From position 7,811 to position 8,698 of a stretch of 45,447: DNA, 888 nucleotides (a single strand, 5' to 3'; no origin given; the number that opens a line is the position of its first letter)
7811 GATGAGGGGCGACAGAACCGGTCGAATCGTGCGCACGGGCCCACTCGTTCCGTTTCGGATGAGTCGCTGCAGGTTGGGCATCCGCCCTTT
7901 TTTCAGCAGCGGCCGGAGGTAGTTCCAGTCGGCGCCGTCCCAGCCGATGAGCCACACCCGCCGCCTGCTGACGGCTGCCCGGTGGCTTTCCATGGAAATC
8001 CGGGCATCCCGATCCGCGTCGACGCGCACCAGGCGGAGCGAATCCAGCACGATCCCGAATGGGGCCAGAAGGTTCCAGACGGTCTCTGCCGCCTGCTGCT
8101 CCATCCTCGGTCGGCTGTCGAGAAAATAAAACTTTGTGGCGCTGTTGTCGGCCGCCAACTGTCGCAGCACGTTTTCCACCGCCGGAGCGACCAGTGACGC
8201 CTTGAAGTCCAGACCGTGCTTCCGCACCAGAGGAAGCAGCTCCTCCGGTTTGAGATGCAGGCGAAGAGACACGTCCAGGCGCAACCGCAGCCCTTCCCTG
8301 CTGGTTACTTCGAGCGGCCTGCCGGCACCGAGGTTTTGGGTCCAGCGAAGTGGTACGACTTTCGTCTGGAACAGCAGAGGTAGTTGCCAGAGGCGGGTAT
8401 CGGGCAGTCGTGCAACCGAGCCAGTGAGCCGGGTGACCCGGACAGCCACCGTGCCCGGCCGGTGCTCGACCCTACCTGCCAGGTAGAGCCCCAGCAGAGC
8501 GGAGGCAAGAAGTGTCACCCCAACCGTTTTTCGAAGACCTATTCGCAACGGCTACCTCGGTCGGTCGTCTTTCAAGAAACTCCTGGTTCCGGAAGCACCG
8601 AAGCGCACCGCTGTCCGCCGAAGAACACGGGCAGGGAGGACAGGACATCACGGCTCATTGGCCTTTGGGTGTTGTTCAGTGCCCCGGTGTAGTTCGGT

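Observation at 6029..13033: Three NPP-type phosphodiesterase paralogs in 7 kb, one fused to SPFH and TPR domains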

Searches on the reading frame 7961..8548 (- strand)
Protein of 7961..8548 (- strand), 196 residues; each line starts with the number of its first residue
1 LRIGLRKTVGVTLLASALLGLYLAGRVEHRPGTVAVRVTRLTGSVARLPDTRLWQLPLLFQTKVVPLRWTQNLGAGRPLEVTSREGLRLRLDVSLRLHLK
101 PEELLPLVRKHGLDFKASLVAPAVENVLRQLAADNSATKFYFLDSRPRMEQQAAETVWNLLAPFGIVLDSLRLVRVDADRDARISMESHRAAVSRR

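Call 32: search_solved_structures(query=A2, max_evalue=1)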
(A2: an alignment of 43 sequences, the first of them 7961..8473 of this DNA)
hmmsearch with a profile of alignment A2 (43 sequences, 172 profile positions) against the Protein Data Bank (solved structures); distinct sequences matched with E-value up to 1: 46.
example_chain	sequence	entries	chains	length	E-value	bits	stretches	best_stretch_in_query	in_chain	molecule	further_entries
9bq2_B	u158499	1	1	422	5.8e-07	32.7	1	5-166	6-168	Flotillin-1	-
9l3g_A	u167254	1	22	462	6e-07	32.7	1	5-166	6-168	Flotillin-1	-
8rrh_A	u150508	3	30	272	8.2e-07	32.2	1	3-170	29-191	Prohibitin 1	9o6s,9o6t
9l3g_a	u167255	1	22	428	8.9e-07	32.1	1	3-153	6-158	Flotillin-2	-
9unl_E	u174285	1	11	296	1.1e-06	31.8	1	3-170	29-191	Prohibitin 1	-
9o9z_A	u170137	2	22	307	1.1e-06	31.8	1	3-170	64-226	Prohibitin 1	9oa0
9bq2_A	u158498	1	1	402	4.1e-05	26.7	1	3-153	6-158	Flotillin-2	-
8rrh_B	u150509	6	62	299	4.6e-05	26.5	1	4-170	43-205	Prohibitin-2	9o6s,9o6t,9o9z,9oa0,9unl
7vhq_G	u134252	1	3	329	0.00014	25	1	22-134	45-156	Modulator of FtsH protease HflC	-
7vhp_G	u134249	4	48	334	0.00014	24.9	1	22-134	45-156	Modulator of FtsH protease HflC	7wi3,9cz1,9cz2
9paw_XB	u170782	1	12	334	0.00015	24.9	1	22-134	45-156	Modulator of FtsH protease HflC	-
9urz_D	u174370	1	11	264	0.00015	24.9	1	65-170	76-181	Prohibitin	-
9urz_B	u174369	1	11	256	0.00066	22.8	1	4-170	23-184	Prohibitin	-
8j4i_A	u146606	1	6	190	0.00072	22.6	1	4-140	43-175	Prohibitin-2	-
1win_A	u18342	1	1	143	0.0016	21.5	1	57-152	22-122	Flotillin 2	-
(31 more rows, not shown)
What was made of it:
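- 7973..8464 (-): SPFH/Band_7 core (residues 29-192) with no following coiled coil. The family profile A2 hits flotillin, prohibitin, HflC, erlin and stomatin in the PDB over positions 5-166 of 172 (call 32).
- On SPFH / Band 7: Profile against the PDB: flotillin-1 6e-07, prohibitin 8e-07, HflC 1e-04 (call 32).
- Closest known: HflK/HflC, prohibitins, flotillins, stomatin. Same: The family profile hits flotillin, prohibitin, HflC, erlin and stomatin over nearly the whole domain (call 32).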

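Call 79: search_protein_representatives(protein=window:7961-8548:-)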
Query: 196 residues. Proteins with E-value up to 0.001 (for the whole library): 51; up to 1e-10: 3; up to 1e-30: 1. The best 51 are listed.
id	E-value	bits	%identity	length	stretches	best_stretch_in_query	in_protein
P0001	1.9e-111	386.4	99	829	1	11-196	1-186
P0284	1.5e-12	64.1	36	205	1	29-178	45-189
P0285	2.7e-11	60.0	30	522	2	10-181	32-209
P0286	2.0e-08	50.7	34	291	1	16-188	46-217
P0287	2.5e-08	50.4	33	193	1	81-175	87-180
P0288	1.4e-07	47.9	31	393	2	29-173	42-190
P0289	1.5e-06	44.5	30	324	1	72-193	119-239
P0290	1.6e-06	44.5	30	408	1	21-187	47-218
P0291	2.7e-06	43.7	28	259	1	29-188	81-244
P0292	4.3e-06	43.1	29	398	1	23-183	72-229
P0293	4.3e-06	43.0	31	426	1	13-183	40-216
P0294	6.1e-06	42.6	33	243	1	15-188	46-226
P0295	1.1e-05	41.7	35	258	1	13-179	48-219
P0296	1.1e-05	41.7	28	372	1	10-189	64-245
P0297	2.5e-05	40.5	28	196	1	31-184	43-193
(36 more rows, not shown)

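Call 81: search_protein_families(library=pfam, proteins=[P0284, P0285, P0286, P0287, P0288, P0289, P0290, P0291, P0292, P0293], max_evalue=0.001)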
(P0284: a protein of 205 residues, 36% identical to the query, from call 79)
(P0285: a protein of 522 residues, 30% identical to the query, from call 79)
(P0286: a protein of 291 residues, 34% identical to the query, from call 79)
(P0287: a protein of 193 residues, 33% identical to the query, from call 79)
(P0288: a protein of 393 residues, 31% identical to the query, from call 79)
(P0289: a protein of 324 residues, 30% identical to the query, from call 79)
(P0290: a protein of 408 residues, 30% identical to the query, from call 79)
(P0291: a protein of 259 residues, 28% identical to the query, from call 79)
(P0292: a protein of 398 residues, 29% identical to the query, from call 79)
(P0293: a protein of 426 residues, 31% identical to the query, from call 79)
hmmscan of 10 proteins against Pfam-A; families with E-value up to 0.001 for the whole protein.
P0284 (205 aa): 1 family
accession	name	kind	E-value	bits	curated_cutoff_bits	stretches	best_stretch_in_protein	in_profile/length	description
PF01145.31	Band_7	-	2.6e-16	60.6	23.6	1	45-196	3-154/176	SPFH domain / Band 7 family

P0285 (522 aa): 1 family
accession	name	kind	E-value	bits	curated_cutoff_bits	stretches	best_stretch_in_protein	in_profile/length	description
PF01145.31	Band_7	-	2.9e-29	102.8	23.6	2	56-211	2-152/176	SPFH domain / Band 7 family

P0286 (291 aa): 1 family
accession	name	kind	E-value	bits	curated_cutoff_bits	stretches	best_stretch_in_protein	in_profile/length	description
PF01145.31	Band_7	-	3.1e-17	63.6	23.6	1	61-218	2-158/176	SPFH domain / Band 7 family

P0287 (193 aa): 1 family
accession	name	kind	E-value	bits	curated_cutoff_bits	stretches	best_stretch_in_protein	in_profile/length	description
PF01145.31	Band_7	-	1.8e-23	83.9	23.6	1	39-185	3-149/176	SPFH domain / Band 7 family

P0288 (393 aa): 1 family
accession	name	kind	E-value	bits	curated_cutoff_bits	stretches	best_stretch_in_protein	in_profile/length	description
PF01145.31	Band_7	-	1.3e-29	103.9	23.6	2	42-193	3-145/176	SPFH domain / Band 7 family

P0289 (324 aa): 2 families
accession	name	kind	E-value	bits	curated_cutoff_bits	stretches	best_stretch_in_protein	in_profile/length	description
PF01145.31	Band_7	-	5.2e-33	115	23.6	1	63-253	2-176/176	SPFH domain / Band 7 family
PF13421.11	Band_7_1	-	0.00037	20.6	24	1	184-236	156-207/211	SPFH domain-Band 7 family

P0290 (408 aa): 1 family
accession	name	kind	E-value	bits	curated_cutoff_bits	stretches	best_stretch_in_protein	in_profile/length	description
PF01145.31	Band_7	-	1.8e-21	77.4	23.6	1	55-239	2-175/176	SPFH domain / Band 7 family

P0291 (259 aa): 1 family
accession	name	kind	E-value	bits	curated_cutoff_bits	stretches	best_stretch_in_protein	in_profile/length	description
PF01145.31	Band_7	-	1.4e-25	90.8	23.6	1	81-253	3-166/176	SPFH domain / Band 7 family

P0292 (398 aa): 1 family
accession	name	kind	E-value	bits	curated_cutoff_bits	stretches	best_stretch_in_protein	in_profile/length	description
PF01145.31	Band_7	-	7.4e-20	72.2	23.6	1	75-252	3-176/176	SPFH domain / Band 7 family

P0293 (426 aa): 1 family
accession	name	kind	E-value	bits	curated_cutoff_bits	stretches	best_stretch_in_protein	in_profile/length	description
PF01145.31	Band_7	-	1.8e-18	67.6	23.6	1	57-220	2-156/176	SPFH domain / Band 7 family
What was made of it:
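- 7973..8464 (-): A single-sequence search finds stand-alone Band_7 proteins (calls 79, 81).
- On SPFH / Band 7: A phmmer search finds stand-alone Band_7 proteins (calls 79, 81).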
